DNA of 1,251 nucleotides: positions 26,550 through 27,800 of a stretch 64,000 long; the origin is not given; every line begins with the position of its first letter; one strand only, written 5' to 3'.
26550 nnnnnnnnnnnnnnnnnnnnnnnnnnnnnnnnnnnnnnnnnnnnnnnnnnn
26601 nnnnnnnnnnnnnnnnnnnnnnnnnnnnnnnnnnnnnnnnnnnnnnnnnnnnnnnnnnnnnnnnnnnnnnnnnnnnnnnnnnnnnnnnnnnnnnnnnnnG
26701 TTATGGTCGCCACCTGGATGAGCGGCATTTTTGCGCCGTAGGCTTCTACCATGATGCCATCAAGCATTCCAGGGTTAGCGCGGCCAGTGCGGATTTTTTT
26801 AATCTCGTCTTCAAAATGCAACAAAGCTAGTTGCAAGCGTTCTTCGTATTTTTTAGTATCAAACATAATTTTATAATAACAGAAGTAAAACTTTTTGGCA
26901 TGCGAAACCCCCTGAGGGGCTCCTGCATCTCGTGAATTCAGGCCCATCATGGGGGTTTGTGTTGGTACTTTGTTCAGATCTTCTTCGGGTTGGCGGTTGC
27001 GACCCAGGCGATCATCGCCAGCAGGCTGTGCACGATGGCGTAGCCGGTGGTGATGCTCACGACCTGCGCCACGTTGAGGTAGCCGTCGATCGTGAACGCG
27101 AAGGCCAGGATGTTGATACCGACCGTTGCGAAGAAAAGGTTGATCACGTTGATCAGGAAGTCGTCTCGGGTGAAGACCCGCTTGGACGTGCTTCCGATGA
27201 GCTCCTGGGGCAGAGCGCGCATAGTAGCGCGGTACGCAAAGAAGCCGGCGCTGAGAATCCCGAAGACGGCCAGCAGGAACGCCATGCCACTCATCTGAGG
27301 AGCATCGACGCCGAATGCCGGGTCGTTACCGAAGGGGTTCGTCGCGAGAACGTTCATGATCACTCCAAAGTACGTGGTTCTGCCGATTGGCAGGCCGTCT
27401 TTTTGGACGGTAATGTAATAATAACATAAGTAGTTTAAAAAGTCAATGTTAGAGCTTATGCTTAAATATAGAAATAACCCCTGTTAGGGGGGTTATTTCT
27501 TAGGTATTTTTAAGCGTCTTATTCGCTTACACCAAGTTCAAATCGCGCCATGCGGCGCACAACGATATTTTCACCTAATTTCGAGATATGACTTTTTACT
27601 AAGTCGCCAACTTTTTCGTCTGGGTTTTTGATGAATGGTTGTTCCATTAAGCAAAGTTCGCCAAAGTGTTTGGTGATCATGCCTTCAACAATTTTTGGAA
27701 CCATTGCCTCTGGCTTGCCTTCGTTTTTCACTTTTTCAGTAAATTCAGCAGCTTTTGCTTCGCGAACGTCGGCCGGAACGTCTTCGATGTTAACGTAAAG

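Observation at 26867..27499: Island 3: foreign 3-TM membrane protein occupies the slot between tsf and frr where pyrH normally sits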

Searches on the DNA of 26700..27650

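Call 44: search_rna_families(source=window, start=26700, end=27650, threshold=evalue, max_evalue=10)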
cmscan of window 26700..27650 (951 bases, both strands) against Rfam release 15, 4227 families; matches with E-value up to 10: 8.
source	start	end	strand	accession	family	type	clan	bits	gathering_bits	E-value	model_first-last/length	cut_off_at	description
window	27467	27531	-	RF02713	MCS4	Gene; sRNA;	-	24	56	0.61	1-123/123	no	Mycoplasma sRNA MCS4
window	27470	27584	-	RF04342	Plastid-psbA-1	Cis-reg;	CL00153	21.3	54.3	4.6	1-114/114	no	Plastid-psbA-1 3UTR RNA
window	27415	27500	+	RF02607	AbsR25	Gene; sRNA;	-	20.7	47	0.59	1-164/164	no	Acinetobacter sRNA 25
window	27441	27511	+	RF01770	rimP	Cis-reg; leader;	-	19.8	47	1.8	1-102/102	no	Gammaprotebacteria rimP leader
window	27462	27540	-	RF02074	STnc240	Gene; sRNA;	-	19.4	55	5.5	1-77/77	no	Enterobacterial sRNA STnc240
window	27447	27503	+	RF02713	MCS4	Gene; sRNA;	-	19.3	56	5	1-123/123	no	Mycoplasma sRNA MCS4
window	27302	27361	+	RF02523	ROSE_3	Cis-reg; thermoregulator;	-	15.5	43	2.4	1-69/69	no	Repression of heat shock gene expression (ROSE) element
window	27457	27518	+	RF00694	mir-137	Gene; miRNA;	CL00092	14.9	56.7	8.3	1-72/72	no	mir-137 microRNA precursor family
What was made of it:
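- On Known cis-regulatory RNA family (5'UTR): The best hits score 15-24 bits against thresholds of 43-56 bits (call 44).
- Closest known: SD-sequestering 5' leaders. Different: No significant Rfam match; the best are E 0.6 or worse, and the ROSE_3 hit is on the wrong strand (call 44).
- Tried and rejected: Rfam shows nothing significant on the region (call 44).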

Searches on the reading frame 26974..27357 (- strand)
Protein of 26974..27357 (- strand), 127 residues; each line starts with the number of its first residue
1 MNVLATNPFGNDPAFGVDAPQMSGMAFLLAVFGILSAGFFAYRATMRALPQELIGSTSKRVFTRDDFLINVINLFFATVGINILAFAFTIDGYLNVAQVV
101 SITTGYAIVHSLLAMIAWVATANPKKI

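Call 6: search_protein_families(library=pfam, proteins=[window:26974-27357:-], max_evalue=0.01)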
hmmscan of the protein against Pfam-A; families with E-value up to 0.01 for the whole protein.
window:26974-27357:- (127 aa): 0 families

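Call 8: search_protein_families(library=ncbifam, proteins=[window:26974-27357:-], max_evalue=1)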
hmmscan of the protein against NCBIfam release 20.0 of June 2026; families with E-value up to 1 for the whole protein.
window:26974-27357:- (127 aa): 1 family
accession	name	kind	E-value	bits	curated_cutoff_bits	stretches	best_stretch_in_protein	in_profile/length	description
NF001393.0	PRK00281.2-4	equivalog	0.015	14.8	284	1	23-117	39-131/266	undecaprenyl-diphosphate phosphatase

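Call 9: find_encoding_contigs(protein=window:26974-27357:-, flank=10000, max_places=10)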
Protein window:26974-27357:- (127 aa): no gene with exactly this product is on record in the collection.

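Call 14: find_homologous_proteins(query=window:26974-27357:-, max_evalue=0.01)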
Query window:26974-27357:-: 15 candidates shared short words with the query, none scored E <= 0.01.

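Call 29: search_protein_representatives(protein=window:26974-27357:-)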
Query: 127 residues. Proteins with E-value up to 0.001 (for the whole library): 2; up to 1e-10: 0; up to 1e-30: 0. The best 2 are listed.
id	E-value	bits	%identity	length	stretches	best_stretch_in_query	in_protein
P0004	3.3e-06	43.4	34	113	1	14-119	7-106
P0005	8.2e-05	38.9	32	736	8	15-60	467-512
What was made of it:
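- The gene is an ORFan (calls 14, 29).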

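Call 33: find_encoding_contigs(protein=P0004, flank=10000, max_places=6)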
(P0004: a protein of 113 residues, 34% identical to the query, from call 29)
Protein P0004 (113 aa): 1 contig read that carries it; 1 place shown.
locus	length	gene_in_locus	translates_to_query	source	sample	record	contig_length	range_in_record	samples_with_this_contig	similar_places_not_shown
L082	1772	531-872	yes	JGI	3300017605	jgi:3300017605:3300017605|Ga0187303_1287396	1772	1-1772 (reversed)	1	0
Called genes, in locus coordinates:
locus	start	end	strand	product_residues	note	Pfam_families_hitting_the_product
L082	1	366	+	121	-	?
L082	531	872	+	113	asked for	-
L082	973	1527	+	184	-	PF01765:RRF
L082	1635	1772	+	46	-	?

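Call 41: find_homologous_proteins(query=A2, max_evalue=0.01)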
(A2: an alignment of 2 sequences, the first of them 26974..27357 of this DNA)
Query A2 (2 sequences) (127 aa, profile of the alignment): 1 proteins with E <= 0.01 among 380 candidates.
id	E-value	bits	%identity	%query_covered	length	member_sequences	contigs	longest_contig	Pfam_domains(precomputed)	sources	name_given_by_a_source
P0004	4.1e-51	190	33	86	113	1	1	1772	-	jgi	-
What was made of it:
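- No donor or GC-rich homologue was found in 1.8 billion representative or 5.8 billion clustered proteins (calls 14, 29, 41). No donor was found (calls 29, 41).
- Tried and rejected: The word-index protein search with the ORF found nothing, and with the two-sequence alignment it found only P0004 (calls 14, 41).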

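Call 46: find_related_loci(query=A2, collection=viral_contigs, flank=3000)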
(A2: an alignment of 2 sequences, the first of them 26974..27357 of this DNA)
Query A2 (127 aa) in viral_contigs; peptide patterns used: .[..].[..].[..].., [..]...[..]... (x = any residue, [..] = any of these).
90 stretches matched a pattern, but none encodes a relative of the query by tblastn (E <= 1e-3).
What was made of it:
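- On Recently acquired genomic islet (HGT): No homologue elsewhere (calls 14, 29, 41, 46).
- No match in viral contigs (call 46).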

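Call 54: predict_structure(alignment_id=A2)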
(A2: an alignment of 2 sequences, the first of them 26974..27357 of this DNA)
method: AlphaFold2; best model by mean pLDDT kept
length: 127 residues; sequences in the alignment: 2
mean_pLDDT: 71.0   pTM: 0.58
mean pLDDT of the five models: 71.0, 61.9, 58.4, 54.3, 53.1
residues with pLDDT >= 90: 0; 70-90: 81; 50-70: 30; < 50: 16
segments of 3 or more residues with pLDDT < 50: 1-6, 8-13
pLDDT, mean of each block of 10 residues (from residue 1): 43 49 75 86 72 54 75 85 84 79 82 76 57
secondary structure, 60 per line:
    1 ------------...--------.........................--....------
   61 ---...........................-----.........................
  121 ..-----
elements in order: H24-48 H51-54 H64-90 H96-122

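Call 60: fold_search(model_id=the predicted structure, library=pdb)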
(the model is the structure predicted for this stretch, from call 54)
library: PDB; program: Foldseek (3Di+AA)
matches with E <= 10: 61; with E <= 0.001: 0
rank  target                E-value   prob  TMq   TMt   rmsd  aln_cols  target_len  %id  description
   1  7qru_G                1.0e+00  0.84  0.49  0.54   4.1       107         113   11  Structure of Bacillus pseudofirmus Mrp antiporter complex, monomer (released 2022-11-09)
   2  8qae_C                2.7e+00  0.47  0.48  0.58   4.1       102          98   11  X-ray crystal structure of a de novo designed single-chain antiparallel 6-helix alpha-helical barrel, sc-apCC-6-SLLA (released 2024-07-03)
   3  6wb9_2                2.8e+00  0.09  0.21  0.11  13.6       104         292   10  Structure of the S. cerevisiae ER membrane complex (released 2020-06-03)
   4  2ws3_D                3.0e+00  0.30  0.41  0.47   5.2       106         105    9  Crystal structure of the E. coli succinate:quinone oxidoreductase (SQR) SdhD Tyr83Phe mutant (released 2010-08-25)
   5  8xyv_B                3.3e+00  0.25  0.38  0.44   5.9       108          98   12  De novo designed protein 0705-5 (released 2024-10-02)
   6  9qfh_W                3.7e+00  0.20  0.33  0.28   6.4       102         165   11  The composite map of of the AMPAR complex GluA3- TARP gamma2 in the apo state. (released 2025-07-09)
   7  6v8e_D                4.1e+00  0.08  0.21  0.22  14.3       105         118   13  Computationally designed C3-symmetric homotrimer from TPR repeat protein (released 2020-08-12)
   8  8yq6_D                4.3e+00  0.12  0.31  0.21   8.9       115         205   10  Cryo-EM structure of a de novo designed voltage-gated anion channel (dVGAC) (released 2025-09-24)
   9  1x90_A                4.6e+00  0.44  0.45  0.40   5.0       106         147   16  Crystal structure of mutant form B of a pectin methylesterase inhibitor from Arabidopsis (released 2004-12-28)
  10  3l8r_A                4.6e+00  0.10  0.29  0.33   7.6       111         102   13  The crystal structure of PtcA from S. mutans (released 2010-01-12)
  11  2wu5_D                4.8e+00  0.20  0.41  0.47   5.3       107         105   12  Crystal structure of the E. coli succinate:quinone oxidoreductase (SQR) SdhD His71Met mutant (released 2010-08-25)
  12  7aqq_K                4.8e+00  0.18  0.35  0.46   6.1        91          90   15  Cryo-EM structure of Arabidopsis thaliana Complex-I (membrane core) (released 2021-12-08)
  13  6khi_E                5.3e+00  0.33  0.45  0.54   5.2       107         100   11  Supercomplex for cylic electron transport in cyanobacteria (released 2020-02-12)
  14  6x89_4L               5.3e+00  0.21  0.37  0.52   6.2        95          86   13  Vigna radiata mitochondrial complex I* (released 2020-09-02)
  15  1x8z_C                5.3e+00  0.21  0.37  0.32   6.2       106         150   18  Crystal structure of a pectin methylesterase inhibitor from Arabidopsis thaliana (released 2004-12-28)
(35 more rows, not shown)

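Call 70: search_protein_families(library=phrogs, proteins=[window:26974-27357:-, P0004], max_evalue=0.1)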
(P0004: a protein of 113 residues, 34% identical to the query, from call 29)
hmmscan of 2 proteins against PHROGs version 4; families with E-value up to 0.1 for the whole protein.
window:26974-27357:- (127 aa): 0 families

P0004 (113 aa): 0 families

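Call 71: search_protein_families(library=padloc, proteins=[window:26974-27357:-, P0004], max_evalue=0.1)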
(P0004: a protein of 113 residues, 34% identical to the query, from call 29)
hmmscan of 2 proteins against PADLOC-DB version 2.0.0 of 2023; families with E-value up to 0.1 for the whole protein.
window:26974-27357:- (127 aa): 1 family
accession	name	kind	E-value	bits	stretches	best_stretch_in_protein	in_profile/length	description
PDLC01986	CARF_m4--CARF_TM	-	0.0097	13.9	1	92-122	121-151/179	-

P0004 (113 aa): 0 families

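Call 76: search_solved_structures(query=A2, max_evalue=1)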
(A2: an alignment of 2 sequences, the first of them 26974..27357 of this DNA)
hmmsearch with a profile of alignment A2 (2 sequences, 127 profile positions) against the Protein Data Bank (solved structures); distinct sequences matched with E-value up to 1: 0.
